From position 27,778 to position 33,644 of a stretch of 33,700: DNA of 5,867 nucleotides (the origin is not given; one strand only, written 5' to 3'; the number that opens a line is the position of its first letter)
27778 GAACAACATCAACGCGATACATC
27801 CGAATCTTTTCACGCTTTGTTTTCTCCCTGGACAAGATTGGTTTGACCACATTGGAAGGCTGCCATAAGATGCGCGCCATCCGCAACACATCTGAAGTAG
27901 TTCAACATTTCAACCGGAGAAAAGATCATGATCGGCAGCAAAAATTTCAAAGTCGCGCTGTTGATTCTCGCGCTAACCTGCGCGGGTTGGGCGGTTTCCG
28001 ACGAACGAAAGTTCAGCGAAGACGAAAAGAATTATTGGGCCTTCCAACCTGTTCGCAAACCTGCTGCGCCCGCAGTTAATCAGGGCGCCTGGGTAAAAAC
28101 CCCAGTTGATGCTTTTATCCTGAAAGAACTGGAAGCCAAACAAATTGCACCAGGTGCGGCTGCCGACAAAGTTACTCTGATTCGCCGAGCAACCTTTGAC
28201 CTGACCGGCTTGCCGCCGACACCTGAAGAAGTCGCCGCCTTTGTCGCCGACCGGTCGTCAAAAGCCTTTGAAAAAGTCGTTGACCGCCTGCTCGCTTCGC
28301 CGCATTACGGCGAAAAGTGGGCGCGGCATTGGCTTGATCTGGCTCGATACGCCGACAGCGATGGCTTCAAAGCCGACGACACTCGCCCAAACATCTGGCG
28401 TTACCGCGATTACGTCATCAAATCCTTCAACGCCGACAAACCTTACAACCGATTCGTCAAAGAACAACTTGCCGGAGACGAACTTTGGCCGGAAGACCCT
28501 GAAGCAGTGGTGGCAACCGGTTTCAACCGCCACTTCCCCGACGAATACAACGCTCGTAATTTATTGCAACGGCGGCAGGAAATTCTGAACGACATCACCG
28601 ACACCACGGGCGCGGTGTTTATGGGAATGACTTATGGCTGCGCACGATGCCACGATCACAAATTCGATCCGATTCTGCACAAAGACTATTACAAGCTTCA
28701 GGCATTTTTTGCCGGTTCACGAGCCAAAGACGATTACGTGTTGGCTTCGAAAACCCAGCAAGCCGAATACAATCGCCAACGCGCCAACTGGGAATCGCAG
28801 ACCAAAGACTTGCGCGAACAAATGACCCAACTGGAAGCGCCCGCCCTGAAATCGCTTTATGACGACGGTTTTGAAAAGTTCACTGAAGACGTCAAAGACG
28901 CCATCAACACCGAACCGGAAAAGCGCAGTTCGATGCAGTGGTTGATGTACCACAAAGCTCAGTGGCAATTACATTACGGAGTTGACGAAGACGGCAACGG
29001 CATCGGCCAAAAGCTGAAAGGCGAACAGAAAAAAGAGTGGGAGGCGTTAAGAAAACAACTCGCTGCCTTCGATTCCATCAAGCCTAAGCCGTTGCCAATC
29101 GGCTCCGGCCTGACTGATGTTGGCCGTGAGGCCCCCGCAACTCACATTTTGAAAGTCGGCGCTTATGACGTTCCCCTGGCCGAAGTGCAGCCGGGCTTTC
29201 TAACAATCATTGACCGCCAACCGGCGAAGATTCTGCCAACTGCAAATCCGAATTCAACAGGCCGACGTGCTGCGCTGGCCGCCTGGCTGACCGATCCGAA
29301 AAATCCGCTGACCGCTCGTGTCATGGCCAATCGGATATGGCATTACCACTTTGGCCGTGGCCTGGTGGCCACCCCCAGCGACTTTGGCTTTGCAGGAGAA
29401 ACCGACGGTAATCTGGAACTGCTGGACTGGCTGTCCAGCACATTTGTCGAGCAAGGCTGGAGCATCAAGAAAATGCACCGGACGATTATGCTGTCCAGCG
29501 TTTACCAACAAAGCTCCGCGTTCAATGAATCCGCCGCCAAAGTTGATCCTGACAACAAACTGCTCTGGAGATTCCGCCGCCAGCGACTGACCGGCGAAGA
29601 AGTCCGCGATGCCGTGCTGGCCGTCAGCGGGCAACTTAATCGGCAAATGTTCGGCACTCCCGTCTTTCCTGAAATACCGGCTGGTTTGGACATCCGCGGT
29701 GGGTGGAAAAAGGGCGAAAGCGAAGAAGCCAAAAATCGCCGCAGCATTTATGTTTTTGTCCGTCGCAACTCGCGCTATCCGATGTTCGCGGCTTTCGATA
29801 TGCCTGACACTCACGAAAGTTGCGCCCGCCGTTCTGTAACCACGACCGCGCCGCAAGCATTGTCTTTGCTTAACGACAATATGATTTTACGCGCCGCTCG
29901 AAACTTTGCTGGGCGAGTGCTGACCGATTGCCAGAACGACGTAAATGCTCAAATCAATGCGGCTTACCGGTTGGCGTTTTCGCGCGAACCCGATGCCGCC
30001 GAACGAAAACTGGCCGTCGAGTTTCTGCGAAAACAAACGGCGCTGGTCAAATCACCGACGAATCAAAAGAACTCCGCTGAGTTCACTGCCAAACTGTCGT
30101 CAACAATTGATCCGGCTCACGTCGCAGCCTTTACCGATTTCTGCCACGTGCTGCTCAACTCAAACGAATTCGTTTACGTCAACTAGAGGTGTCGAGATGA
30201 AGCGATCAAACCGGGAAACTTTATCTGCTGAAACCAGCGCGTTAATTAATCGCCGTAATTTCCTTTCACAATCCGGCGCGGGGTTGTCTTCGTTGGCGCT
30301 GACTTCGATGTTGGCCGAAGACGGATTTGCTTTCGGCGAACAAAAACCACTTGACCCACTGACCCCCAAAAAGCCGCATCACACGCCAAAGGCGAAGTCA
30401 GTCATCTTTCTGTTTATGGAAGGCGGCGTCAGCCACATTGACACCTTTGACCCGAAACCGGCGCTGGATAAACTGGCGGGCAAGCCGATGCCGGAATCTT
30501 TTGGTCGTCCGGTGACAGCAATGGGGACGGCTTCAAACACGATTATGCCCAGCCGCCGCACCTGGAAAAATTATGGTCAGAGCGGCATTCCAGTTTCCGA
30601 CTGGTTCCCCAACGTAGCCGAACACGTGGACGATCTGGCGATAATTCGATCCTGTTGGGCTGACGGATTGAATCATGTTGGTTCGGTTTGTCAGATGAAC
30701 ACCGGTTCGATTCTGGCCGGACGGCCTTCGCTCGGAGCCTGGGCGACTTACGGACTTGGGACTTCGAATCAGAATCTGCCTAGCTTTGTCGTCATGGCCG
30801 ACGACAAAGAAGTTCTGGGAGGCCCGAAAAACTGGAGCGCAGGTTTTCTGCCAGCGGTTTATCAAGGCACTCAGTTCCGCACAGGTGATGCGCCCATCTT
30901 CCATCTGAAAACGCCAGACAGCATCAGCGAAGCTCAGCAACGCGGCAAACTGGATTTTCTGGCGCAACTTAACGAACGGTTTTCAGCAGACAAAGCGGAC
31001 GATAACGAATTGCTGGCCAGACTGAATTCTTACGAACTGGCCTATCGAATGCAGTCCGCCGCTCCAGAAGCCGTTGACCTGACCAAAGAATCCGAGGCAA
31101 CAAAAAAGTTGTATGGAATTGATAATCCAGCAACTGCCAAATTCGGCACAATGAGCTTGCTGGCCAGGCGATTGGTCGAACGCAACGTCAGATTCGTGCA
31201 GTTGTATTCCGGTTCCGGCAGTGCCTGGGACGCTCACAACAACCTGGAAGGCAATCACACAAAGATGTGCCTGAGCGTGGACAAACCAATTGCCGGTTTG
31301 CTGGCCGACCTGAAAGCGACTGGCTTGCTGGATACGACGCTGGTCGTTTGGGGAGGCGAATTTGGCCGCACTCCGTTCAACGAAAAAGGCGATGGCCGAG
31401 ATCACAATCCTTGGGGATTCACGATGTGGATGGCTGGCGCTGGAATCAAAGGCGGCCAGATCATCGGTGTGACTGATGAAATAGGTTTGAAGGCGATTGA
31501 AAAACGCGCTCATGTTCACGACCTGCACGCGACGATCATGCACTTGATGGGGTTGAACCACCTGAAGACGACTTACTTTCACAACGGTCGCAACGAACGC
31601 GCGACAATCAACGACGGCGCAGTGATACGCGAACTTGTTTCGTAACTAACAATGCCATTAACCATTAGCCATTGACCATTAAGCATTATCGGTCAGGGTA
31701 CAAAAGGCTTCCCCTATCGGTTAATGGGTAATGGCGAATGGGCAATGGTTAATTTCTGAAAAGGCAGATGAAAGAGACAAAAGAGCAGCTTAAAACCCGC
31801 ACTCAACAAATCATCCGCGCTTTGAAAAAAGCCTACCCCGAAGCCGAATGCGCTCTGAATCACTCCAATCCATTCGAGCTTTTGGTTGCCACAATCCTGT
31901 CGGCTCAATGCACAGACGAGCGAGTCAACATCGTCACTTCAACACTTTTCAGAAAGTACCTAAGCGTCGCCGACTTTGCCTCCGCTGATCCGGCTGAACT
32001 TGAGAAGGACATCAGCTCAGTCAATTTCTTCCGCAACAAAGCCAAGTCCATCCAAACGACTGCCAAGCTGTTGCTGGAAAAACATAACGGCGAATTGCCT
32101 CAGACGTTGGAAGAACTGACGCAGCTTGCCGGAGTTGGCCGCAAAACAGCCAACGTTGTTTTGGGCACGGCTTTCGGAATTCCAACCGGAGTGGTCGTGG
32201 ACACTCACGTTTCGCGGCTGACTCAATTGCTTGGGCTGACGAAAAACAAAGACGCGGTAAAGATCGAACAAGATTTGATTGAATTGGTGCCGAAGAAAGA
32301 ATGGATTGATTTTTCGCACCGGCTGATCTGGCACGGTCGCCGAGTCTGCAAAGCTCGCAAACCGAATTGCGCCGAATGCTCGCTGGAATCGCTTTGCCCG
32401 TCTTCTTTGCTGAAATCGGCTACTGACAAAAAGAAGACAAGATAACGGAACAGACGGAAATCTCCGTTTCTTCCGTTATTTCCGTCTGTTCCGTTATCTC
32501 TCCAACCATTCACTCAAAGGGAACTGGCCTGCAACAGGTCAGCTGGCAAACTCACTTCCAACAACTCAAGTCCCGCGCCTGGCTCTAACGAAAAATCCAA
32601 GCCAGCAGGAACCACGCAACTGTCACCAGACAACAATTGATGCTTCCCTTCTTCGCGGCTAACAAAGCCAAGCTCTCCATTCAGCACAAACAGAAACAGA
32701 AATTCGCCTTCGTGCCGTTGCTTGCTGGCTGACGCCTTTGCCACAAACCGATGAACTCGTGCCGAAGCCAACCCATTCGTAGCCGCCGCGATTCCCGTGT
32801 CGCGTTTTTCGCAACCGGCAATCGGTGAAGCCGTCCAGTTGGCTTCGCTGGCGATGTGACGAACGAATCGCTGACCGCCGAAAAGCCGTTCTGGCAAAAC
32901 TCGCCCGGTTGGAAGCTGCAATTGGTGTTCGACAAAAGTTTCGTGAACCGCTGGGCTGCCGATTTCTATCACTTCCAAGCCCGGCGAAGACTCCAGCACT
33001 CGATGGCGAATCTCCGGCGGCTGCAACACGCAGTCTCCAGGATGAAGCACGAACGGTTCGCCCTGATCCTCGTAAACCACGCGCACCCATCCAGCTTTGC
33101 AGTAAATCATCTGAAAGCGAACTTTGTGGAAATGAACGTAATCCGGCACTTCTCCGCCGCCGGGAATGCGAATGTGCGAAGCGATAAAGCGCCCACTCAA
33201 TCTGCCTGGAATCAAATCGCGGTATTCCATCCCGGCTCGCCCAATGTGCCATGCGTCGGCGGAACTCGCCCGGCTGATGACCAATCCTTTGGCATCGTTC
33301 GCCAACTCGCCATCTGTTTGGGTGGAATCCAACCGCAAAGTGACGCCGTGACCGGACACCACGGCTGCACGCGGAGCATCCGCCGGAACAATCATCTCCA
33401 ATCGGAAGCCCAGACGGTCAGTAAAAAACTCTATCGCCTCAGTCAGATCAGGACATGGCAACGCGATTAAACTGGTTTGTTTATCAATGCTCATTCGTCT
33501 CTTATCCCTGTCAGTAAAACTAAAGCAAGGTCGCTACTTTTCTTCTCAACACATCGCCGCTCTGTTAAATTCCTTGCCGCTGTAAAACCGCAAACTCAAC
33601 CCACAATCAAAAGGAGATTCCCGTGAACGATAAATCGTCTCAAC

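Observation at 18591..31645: Seven-gene, fully exported locus: two divergent DUF1549-DUF1553 + DUF1501 pairs around an NHL propeller, followed by tandem PQQ-like propellers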

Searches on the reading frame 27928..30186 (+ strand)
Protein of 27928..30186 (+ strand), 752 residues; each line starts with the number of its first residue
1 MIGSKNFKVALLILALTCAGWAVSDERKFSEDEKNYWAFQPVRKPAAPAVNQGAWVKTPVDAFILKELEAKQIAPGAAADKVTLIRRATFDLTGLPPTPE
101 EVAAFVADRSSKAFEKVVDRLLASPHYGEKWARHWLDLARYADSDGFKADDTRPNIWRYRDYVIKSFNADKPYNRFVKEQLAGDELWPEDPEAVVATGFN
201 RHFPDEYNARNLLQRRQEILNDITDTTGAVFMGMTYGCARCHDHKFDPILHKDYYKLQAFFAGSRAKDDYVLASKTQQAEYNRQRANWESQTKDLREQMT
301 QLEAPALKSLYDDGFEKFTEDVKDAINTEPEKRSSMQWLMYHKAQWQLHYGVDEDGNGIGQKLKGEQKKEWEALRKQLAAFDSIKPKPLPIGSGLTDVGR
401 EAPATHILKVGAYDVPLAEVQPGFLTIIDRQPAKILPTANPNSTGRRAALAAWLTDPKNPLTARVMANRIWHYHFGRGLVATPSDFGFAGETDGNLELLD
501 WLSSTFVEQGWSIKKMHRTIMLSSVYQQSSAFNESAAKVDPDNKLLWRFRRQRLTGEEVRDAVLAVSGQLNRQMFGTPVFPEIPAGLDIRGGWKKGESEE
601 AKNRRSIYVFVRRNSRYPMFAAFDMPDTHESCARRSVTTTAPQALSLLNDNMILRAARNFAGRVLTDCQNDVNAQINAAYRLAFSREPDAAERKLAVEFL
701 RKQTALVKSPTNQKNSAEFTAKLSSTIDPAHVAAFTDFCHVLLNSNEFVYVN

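Call 4: search_protein_families(library=pfam, proteins=[window:27928-30186:+], max_evalue=0.01)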
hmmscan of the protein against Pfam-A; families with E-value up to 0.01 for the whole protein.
window:27928-30186:+ (752 aa): 2 families
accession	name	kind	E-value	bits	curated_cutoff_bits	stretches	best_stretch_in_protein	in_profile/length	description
PF07587.16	PSD1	-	9.2e-93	310.6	28.5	1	446-700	1-244/244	Protein of unknown function (DUF1553)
PF07583.16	PSCyt2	-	1.2e-87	293.7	29.8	1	59-264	1-207/209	Protein of unknown function (DUF1549)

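Call 5: search_protein_families(library=ncbifam, proteins=[window:27928-30186:+], max_evalue=0.01)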
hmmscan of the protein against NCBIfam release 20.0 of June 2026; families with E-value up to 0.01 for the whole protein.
window:27928-30186:+ (752 aa): 0 families

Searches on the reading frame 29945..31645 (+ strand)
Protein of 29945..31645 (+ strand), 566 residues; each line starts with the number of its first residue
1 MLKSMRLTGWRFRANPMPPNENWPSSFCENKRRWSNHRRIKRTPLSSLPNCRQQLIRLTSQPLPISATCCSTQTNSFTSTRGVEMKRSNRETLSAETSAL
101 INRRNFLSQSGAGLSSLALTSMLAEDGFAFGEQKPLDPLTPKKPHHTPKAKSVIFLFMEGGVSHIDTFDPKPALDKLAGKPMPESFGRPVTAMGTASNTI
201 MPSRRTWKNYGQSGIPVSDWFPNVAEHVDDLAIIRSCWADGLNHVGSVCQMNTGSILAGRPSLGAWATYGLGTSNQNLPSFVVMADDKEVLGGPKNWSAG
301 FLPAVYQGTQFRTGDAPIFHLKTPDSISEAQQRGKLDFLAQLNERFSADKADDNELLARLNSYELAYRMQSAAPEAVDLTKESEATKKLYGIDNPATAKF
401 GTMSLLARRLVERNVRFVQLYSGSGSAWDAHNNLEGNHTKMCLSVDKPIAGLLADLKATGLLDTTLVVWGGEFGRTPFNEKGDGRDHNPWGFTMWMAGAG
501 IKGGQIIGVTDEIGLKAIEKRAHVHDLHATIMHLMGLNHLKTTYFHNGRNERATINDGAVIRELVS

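Call 4: search_protein_families(library=pfam, proteins=[window:29945-31645:+], max_evalue=0.01)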
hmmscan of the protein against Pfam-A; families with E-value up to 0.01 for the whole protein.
window:29945-31645:+ (566 aa): 1 family
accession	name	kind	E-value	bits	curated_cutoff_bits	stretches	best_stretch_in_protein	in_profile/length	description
PF07394.17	DUF1501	-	2.7e-150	501.3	27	1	150-565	1-390/390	Protein of unknown function (DUF1501)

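Call 5: search_protein_families(library=ncbifam, proteins=[window:29945-31645:+], max_evalue=0.01)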
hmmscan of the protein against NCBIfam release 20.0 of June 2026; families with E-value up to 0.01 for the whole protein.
window:29945-31645:+ (566 aa): 0 families

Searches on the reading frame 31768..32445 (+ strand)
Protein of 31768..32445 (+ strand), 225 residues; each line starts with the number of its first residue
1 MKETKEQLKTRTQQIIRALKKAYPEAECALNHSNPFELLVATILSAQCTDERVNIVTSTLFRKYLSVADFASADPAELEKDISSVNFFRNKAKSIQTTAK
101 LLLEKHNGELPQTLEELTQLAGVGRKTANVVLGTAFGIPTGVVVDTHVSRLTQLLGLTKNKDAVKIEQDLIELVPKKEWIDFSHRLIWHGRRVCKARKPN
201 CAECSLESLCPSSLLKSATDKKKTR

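Call 30: search_protein_families(library=pfam, proteins=[window:31768-32445:+], max_evalue=10)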
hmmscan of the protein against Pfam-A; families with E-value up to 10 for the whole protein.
window:31768-32445:+ (225 aa): 5 families
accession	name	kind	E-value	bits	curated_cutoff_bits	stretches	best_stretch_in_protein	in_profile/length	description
PF00730.31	HhH-GPD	-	1.4e-22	80.5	26.2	1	40-176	1-108/108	HhH-GPD superfamily base excision DNA repair protein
PF00633.29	HHH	-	2.1e-08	34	24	1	106-132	2-28/30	Helix-hairpin-helix motif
PF10576.14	EndIII_4Fe-2S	-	0.00078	20.1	20.5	1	194-210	1-17/17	Iron-sulfur binding domain of endonuclease III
PF14520.12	HHH_5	-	0.001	19.9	27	2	115-134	2-21/57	Helix-hairpin-helix domain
PF21176.3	RecR_HhH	-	0.077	13.3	27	1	115-128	6-19/45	RecR, helix-hairpin-helix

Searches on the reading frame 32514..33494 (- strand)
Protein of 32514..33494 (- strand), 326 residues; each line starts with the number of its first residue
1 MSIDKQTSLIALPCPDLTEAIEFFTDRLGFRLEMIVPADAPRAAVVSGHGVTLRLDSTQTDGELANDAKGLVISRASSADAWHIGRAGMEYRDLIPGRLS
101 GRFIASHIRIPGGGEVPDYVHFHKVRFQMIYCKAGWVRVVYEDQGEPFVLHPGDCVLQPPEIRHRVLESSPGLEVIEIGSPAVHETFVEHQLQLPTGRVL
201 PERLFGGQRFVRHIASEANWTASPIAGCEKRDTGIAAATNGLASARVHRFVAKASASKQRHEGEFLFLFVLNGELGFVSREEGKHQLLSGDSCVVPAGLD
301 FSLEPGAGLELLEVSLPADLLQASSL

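Call 7: search_protein_families(library=pfam, proteins=[window:32514-33494:-], max_evalue=0.001)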
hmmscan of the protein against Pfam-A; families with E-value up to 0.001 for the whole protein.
window:32514-33494:- (326 aa): 6 families
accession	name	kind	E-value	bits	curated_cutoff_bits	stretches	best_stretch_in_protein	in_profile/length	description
PF07883.17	Cupin_2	-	9.4e-15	54.5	27.2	2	108-166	3-56/70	Cupin domain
PF02311.25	AraC_binding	-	2.3e-07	31.1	21.1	0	121-166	19-61/135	AraC-like ligand binding domain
PF05899.18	Cupin_3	-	1.1e-06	28.6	23.5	0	248-299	8-60/74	EutQ-like cupin domain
PF12852.13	Cupin_6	-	1.2e-05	25.6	26.7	0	127-173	35-80/183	Cupin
PF21621.3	MPI_cupin_dom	-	0.00026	21.4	27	0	260-299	25-63/79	Mannose-6-phosphate isomerase, cupin domain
PF00903.31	Glyoxalase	-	0.00073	20.3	20.6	0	10-63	5-61/121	Glyoxalase/Bleomycin resistance protein/Dioxygenase superfamily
